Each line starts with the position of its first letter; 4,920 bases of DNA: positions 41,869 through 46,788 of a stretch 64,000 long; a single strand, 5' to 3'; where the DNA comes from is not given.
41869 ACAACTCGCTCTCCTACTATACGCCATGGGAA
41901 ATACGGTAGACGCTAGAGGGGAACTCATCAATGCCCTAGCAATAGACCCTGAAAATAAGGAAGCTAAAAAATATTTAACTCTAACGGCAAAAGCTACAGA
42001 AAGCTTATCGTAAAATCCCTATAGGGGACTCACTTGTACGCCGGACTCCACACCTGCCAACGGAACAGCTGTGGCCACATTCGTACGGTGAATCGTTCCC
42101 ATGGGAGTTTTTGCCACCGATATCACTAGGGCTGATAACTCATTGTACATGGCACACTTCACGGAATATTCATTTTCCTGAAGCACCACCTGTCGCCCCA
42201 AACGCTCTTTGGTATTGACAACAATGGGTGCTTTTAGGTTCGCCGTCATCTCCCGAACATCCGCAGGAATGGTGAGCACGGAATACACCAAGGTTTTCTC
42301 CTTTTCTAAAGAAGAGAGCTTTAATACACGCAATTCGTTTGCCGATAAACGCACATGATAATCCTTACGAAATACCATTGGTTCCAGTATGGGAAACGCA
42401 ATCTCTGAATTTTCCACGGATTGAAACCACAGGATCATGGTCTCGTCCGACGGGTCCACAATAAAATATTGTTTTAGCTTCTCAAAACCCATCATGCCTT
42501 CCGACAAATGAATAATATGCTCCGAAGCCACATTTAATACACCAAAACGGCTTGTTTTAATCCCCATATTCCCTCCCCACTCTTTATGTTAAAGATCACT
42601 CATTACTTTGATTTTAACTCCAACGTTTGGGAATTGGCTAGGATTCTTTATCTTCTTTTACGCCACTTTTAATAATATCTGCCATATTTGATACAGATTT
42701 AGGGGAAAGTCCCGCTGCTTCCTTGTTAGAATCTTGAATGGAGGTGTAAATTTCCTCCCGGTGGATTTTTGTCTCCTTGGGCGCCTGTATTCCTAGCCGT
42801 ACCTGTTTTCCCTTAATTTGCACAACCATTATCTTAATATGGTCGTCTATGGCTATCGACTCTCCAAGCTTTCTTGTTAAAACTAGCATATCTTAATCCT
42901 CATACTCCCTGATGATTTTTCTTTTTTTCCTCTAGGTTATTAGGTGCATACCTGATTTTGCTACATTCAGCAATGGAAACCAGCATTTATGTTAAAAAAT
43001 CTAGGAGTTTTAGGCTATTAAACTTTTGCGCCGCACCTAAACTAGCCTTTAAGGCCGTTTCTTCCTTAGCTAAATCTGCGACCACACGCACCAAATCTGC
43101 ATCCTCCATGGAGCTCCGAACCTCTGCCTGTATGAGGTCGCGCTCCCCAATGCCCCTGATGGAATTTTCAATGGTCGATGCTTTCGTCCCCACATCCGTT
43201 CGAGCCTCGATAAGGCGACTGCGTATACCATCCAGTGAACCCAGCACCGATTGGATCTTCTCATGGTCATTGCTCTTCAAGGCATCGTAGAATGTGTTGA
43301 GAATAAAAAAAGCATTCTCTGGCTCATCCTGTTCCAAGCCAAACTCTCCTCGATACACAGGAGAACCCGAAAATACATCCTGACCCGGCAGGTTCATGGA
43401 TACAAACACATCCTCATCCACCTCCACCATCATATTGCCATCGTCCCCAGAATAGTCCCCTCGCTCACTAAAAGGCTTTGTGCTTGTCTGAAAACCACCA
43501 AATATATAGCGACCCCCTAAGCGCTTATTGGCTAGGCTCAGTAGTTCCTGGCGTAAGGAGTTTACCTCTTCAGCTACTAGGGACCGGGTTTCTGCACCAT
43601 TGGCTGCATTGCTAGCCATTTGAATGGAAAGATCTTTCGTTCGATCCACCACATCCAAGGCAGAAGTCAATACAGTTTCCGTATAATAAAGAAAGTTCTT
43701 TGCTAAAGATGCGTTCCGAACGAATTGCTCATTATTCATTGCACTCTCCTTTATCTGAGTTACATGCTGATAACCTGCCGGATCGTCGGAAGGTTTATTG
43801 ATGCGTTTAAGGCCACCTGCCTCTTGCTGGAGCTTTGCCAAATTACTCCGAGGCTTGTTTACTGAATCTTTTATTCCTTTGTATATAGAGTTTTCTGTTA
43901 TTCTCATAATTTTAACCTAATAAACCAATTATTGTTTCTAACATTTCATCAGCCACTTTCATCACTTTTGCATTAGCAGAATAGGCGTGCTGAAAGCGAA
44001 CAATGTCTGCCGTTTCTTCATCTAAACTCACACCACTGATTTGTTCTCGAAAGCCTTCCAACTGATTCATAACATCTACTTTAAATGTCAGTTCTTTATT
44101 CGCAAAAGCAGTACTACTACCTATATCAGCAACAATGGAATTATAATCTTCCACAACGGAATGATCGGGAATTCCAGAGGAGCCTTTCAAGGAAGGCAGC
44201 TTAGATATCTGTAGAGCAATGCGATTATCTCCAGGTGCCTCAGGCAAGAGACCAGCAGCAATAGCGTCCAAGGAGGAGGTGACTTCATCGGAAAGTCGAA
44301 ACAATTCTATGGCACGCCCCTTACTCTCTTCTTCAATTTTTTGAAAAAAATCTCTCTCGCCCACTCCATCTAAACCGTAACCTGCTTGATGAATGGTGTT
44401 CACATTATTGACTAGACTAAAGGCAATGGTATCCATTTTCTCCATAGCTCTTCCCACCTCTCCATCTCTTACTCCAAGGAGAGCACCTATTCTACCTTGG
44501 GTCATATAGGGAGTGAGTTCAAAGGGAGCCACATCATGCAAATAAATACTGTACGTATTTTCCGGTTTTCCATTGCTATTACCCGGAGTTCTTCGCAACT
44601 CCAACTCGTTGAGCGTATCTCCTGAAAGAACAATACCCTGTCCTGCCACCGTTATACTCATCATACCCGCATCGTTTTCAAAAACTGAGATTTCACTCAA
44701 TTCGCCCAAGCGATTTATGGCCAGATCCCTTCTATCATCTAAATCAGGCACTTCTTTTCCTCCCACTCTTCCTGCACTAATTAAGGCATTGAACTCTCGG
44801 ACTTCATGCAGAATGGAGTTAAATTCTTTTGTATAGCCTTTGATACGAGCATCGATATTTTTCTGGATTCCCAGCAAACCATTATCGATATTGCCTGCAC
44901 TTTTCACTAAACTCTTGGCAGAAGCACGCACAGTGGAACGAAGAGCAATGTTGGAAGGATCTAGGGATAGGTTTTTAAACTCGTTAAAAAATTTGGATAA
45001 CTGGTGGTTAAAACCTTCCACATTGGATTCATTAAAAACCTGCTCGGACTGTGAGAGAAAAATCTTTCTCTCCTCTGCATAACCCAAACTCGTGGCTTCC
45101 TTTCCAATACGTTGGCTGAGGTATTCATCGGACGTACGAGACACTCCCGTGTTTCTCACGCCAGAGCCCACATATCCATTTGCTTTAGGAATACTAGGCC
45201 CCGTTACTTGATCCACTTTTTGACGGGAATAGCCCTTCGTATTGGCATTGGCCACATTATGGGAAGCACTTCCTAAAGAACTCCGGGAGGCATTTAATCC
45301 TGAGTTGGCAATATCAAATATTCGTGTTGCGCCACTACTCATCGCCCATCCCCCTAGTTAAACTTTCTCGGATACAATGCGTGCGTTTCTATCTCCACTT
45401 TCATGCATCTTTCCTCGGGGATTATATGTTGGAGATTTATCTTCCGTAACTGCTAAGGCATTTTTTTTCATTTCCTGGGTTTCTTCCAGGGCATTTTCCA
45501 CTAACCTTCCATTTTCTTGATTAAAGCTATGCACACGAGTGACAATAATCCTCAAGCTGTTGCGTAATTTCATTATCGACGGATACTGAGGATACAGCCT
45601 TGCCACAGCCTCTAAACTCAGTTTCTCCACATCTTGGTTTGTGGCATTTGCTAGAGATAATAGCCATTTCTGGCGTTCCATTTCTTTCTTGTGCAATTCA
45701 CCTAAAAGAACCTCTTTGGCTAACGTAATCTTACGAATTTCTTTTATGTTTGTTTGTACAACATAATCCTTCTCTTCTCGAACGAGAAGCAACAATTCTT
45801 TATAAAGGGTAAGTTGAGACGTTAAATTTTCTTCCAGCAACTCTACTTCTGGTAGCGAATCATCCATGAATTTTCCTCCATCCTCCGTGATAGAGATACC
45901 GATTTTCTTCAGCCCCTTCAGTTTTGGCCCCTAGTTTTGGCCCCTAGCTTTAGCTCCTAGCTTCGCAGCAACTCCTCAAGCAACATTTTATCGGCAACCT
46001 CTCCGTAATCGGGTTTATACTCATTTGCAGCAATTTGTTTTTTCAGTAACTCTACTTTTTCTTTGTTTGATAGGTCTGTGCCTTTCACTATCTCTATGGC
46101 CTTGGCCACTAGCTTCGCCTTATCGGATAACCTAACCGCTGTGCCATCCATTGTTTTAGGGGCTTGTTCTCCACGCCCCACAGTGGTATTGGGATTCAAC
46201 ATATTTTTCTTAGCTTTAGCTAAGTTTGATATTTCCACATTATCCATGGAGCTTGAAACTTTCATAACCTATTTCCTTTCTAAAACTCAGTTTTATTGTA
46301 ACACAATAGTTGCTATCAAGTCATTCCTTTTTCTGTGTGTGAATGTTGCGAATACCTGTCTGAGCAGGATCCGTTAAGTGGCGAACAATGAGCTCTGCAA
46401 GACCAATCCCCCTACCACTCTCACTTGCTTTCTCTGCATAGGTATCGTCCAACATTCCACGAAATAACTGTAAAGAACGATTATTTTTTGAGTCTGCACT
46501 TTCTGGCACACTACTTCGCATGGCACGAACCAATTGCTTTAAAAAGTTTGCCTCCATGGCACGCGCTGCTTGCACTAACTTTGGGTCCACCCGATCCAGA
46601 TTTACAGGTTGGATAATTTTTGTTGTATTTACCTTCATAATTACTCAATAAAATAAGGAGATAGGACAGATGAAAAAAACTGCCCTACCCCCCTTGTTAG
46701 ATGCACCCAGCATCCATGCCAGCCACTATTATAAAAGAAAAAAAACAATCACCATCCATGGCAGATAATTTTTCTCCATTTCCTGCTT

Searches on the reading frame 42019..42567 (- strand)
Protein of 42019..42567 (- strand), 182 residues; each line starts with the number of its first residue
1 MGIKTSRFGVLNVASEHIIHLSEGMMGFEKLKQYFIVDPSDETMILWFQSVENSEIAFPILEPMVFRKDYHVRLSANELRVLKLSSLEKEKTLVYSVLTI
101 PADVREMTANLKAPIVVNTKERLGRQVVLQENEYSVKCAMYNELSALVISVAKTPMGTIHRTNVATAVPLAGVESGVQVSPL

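Call 49: search_protein_families(library=pfam, proteins=[window:42019-42567:-], max_evalue=0.01)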
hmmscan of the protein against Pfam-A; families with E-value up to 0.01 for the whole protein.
window:42019-42567:- (182 aa): 1 family
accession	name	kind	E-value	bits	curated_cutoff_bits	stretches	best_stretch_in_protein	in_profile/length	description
PF02623.20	FliW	-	1.4e-36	125.4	25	1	19-138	1-120/122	FliW protein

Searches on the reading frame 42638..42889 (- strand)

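Call 49: search_protein_families(library=pfam, proteins=[window:42638-42889:-], max_evalue=0.01)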
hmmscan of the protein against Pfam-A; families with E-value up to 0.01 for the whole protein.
window:42638-42889:- (83 aa): 1 family
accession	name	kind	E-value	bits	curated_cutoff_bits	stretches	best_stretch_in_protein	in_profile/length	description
PF02599.21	CsrA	-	1.7e-25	89.2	27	1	1-52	1-52/53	Global regulator protein family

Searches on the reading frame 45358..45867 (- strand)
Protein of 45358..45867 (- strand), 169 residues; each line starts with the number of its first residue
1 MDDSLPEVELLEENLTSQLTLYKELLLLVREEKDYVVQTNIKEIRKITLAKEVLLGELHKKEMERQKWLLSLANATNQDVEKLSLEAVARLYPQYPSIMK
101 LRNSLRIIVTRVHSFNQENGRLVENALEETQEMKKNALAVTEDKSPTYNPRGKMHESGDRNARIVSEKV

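Call 11: search_protein_families(library=pfam, proteins=[window:45358-45867:-])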
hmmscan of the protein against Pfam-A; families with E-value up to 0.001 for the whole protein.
window:45358-45867:- (169 aa): 1 family
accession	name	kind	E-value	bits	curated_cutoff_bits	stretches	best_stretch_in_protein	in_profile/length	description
PF05130.17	FlgN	-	1.2e-16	61.9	30.5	1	9-155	4-146/147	FlgN protein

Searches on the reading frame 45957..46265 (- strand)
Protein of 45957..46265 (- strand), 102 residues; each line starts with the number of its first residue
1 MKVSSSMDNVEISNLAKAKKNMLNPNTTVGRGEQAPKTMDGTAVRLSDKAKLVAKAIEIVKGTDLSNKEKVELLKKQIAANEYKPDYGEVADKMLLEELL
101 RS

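Call 49: search_protein_families(library=pfam, proteins=[window:45957-46265:-], max_evalue=0.01)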
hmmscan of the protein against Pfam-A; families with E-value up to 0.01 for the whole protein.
window:45957-46265:- (102 aa): 1 family
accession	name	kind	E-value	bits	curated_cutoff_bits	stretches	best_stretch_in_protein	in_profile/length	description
PF04316.19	FlgM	-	4.5e-13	49.6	25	1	44-95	3-54/55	Anti-sigma-28 factor, FlgM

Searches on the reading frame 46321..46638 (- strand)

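Call 49: search_protein_families(library=pfam, proteins=[window:46321-46638:-], max_evalue=0.01)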
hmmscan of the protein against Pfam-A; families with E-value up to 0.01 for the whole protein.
window:46321-46638:- (105 aa): 1 family
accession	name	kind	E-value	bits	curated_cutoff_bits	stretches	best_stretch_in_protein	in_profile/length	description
PF10135.14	Rod-binding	-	4.9e-11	43.4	25.1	1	39-86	2-50/51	Rod binding protein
